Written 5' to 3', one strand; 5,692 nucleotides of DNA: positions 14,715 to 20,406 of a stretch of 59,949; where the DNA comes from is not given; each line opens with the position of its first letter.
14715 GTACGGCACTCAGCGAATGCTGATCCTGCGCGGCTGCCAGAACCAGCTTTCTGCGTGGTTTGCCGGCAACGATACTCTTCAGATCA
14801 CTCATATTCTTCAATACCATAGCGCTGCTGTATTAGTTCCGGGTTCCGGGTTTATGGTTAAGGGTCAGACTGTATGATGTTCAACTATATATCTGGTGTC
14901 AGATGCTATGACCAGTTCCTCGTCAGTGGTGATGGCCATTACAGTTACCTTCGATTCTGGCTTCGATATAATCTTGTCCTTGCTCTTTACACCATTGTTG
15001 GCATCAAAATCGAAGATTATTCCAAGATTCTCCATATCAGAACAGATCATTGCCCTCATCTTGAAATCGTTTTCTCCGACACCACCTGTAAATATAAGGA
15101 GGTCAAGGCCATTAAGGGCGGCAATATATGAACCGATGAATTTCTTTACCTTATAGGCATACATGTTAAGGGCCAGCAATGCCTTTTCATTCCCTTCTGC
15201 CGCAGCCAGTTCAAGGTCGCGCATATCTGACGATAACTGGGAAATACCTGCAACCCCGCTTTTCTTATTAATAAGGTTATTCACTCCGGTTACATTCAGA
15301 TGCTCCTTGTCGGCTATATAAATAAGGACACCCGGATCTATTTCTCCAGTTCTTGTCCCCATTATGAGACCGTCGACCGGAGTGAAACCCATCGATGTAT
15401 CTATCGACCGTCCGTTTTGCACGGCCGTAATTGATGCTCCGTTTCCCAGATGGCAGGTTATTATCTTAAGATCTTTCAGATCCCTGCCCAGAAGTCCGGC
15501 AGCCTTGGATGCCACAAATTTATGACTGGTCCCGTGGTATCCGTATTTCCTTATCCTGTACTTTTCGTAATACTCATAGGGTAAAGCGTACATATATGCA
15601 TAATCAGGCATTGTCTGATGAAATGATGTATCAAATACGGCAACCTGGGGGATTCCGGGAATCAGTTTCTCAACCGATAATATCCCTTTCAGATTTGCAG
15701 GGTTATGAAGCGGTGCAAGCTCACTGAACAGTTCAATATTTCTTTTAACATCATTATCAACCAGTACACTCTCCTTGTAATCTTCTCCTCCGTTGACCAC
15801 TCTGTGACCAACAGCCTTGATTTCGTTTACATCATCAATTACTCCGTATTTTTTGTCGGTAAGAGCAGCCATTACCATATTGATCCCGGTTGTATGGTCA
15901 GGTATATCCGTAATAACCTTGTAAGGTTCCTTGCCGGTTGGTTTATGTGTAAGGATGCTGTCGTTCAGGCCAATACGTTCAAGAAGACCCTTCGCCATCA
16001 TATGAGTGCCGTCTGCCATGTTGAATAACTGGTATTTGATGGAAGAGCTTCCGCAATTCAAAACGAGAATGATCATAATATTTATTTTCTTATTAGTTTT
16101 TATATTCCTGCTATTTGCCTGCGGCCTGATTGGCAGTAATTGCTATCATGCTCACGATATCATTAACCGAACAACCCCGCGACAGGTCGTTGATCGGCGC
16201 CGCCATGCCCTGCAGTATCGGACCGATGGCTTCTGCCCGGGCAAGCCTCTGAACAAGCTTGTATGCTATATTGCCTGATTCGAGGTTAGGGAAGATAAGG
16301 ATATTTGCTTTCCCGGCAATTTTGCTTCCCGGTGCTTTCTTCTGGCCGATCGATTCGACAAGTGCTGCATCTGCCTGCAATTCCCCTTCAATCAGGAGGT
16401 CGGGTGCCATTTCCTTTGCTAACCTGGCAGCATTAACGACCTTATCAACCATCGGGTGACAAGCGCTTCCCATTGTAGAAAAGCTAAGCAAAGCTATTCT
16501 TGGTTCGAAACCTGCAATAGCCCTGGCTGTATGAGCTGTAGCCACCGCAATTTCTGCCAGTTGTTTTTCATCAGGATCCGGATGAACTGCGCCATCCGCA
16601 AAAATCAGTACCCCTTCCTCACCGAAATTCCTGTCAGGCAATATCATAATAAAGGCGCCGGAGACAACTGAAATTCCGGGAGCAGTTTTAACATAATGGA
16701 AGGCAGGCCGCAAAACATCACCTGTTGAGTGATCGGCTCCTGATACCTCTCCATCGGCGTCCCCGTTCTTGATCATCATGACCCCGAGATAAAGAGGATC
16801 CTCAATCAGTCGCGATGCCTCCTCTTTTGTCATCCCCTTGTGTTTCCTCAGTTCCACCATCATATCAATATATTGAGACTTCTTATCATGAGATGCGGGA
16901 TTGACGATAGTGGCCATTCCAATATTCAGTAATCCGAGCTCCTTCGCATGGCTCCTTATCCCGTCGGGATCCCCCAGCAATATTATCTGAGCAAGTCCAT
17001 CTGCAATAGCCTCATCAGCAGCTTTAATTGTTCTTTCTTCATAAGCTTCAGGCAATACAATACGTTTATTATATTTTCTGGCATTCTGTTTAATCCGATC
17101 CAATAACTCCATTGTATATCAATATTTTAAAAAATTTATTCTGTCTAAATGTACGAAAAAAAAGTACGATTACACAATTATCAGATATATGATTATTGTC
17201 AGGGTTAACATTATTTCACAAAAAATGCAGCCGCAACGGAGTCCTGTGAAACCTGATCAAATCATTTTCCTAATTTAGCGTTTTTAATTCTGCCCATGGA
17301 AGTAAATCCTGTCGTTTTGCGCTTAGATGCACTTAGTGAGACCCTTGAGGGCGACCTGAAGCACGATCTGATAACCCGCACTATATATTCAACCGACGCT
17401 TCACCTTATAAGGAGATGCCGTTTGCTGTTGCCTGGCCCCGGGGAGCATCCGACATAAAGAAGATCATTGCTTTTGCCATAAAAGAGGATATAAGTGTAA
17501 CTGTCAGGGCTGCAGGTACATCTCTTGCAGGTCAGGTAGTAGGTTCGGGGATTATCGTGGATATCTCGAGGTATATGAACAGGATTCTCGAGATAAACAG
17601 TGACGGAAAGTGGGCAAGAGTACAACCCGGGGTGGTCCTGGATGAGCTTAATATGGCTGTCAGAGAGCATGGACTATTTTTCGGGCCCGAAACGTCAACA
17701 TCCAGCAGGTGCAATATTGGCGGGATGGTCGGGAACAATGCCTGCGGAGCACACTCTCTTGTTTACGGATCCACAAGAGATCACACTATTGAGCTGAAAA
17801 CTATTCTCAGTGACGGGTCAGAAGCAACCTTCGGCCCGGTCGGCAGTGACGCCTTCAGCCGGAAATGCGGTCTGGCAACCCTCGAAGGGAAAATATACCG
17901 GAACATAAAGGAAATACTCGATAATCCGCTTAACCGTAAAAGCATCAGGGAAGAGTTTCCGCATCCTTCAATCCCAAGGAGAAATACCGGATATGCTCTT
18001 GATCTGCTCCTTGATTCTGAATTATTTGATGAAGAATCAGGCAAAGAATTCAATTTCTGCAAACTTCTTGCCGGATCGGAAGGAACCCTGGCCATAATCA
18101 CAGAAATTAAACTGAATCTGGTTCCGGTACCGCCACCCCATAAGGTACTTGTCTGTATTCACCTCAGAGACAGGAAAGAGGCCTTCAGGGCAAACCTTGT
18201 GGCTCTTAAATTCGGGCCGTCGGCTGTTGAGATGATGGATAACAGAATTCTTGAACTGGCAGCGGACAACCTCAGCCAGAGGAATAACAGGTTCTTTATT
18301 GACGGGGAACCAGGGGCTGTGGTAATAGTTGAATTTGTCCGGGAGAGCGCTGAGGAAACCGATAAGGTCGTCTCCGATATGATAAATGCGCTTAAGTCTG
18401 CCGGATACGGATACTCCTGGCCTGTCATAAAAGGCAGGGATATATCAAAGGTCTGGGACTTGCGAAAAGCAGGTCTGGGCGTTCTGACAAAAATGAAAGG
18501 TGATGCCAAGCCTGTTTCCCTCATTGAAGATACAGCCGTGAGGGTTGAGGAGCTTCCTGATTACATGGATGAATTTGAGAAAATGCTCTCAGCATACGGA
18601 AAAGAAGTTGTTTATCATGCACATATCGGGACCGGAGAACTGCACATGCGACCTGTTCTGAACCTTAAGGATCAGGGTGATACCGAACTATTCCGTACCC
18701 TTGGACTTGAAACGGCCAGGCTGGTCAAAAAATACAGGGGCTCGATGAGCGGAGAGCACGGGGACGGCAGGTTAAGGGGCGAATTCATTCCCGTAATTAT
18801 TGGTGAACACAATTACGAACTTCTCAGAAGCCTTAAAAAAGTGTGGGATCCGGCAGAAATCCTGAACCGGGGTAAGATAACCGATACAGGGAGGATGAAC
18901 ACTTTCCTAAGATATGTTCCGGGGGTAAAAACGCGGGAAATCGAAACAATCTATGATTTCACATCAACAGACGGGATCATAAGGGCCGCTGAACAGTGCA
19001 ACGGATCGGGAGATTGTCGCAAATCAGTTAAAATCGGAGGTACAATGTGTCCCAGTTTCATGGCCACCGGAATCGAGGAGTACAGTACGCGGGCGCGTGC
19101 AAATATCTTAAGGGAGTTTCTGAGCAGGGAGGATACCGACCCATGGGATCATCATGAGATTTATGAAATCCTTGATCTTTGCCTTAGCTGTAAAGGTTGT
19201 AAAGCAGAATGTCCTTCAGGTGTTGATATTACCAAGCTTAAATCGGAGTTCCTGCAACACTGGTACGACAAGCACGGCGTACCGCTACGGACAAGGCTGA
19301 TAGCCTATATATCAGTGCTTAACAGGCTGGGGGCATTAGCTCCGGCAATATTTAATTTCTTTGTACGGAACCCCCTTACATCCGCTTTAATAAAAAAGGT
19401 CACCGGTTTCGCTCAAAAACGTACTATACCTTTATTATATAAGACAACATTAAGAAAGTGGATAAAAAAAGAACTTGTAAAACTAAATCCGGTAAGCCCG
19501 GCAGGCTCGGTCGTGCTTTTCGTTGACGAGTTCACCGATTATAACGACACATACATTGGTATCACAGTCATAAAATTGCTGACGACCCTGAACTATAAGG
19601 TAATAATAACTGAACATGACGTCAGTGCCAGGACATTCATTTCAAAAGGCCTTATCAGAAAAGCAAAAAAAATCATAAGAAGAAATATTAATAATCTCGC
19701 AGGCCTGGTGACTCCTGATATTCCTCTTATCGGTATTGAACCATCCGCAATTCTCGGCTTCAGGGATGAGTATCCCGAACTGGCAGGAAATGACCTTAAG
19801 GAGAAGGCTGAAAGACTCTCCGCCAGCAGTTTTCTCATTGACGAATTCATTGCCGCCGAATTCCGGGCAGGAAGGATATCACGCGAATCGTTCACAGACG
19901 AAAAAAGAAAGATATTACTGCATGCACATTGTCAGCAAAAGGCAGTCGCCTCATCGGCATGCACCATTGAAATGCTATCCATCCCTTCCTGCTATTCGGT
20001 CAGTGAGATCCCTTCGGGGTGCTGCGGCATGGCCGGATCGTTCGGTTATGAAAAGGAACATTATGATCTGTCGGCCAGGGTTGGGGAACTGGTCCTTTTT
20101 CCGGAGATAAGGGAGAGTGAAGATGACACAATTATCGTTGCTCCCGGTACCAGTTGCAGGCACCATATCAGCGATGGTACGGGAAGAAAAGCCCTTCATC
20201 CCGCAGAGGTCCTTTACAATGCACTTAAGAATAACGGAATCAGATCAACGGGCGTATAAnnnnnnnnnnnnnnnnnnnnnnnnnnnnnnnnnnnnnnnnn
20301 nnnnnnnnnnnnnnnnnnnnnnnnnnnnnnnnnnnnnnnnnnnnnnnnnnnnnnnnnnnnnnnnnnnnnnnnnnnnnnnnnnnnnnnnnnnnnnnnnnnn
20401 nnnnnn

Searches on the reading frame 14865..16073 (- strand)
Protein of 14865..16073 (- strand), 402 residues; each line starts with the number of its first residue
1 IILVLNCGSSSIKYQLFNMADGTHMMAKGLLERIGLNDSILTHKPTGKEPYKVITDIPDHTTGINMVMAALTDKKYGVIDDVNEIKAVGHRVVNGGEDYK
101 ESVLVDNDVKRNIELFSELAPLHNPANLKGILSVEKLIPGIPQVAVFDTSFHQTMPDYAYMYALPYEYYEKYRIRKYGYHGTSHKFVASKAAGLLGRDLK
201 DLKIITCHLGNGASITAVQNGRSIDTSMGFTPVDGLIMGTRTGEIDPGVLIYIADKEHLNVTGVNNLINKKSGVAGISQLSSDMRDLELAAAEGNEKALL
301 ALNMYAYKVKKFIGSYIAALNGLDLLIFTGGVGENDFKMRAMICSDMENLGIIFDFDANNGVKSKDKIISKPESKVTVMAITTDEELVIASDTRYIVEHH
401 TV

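Call 69: search_protein_families(library=pfam, proteins=[window:14865-16073:-], max_evalue=0.00001)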
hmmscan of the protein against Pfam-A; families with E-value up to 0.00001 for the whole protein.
window:14865-16073:- (402 aa): 1 family
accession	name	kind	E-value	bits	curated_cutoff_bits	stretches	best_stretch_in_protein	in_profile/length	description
PF00871.23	Acetate_kinase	-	1.9e-152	508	22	1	2-390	2-391/392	Acetokinase family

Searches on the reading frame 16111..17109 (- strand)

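Call 69: search_protein_families(library=pfam, proteins=[window:16111-17109:-], max_evalue=0.00001)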
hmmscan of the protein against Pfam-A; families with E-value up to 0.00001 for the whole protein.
window:16111-17109:- (332 aa): 1 family
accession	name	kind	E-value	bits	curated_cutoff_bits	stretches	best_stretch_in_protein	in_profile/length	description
PF01515.24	PTA_PTB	-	2.3e-121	405.5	24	1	2-326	2-319/319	Phosphate acetyl/butaryl transferase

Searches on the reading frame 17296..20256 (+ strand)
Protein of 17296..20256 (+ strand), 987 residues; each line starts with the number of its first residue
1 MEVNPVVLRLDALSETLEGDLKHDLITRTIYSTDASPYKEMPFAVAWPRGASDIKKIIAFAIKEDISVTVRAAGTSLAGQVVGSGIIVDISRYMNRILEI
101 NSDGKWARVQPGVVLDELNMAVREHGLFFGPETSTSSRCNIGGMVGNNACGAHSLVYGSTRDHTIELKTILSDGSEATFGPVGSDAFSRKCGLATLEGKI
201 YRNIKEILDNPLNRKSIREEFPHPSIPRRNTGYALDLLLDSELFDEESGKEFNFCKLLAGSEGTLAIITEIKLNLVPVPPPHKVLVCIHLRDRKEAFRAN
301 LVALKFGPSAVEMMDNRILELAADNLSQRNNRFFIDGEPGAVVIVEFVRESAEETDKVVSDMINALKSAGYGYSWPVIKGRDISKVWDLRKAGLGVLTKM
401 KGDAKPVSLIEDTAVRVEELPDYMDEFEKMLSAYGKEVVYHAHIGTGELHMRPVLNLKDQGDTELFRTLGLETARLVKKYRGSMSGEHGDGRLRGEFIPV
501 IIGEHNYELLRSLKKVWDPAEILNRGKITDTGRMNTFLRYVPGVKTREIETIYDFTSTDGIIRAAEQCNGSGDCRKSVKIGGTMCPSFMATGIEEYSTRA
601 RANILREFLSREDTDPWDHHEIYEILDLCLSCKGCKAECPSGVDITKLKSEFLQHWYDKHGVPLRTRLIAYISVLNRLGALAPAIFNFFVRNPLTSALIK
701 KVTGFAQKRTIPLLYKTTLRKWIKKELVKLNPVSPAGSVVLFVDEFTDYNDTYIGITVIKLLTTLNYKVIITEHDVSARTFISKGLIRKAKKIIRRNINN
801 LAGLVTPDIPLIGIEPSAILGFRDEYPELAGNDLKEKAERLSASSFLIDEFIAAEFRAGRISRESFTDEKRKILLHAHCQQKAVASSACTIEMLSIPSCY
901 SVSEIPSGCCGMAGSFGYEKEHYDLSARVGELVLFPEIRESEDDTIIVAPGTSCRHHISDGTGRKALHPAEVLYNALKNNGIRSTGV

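Call 69: search_protein_families(library=pfam, proteins=[window:17296-20256:+], max_evalue=0.00001)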
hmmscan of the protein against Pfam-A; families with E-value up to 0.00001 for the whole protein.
window:17296-20256:+ (987 aa): 4 families
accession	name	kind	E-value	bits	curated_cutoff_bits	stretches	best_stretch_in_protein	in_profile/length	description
PF02913.24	FAD-oxidase_C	-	8.1e-41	140.8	21.2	1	280-528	2-248/248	FAD linked oxidases, C-terminal domain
PF01565.28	FAD_binding_4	-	3.8e-35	121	26.4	1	44-176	3-135/139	FAD binding domain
PF13534.11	Fer4_17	-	4.4e-08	34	22.2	1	567-644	1-61/61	4Fe-4S dicluster domain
PF13183.11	Fer4_8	-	4.6e-08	33.9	27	1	565-643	2-68/68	4Fe-4S dicluster domain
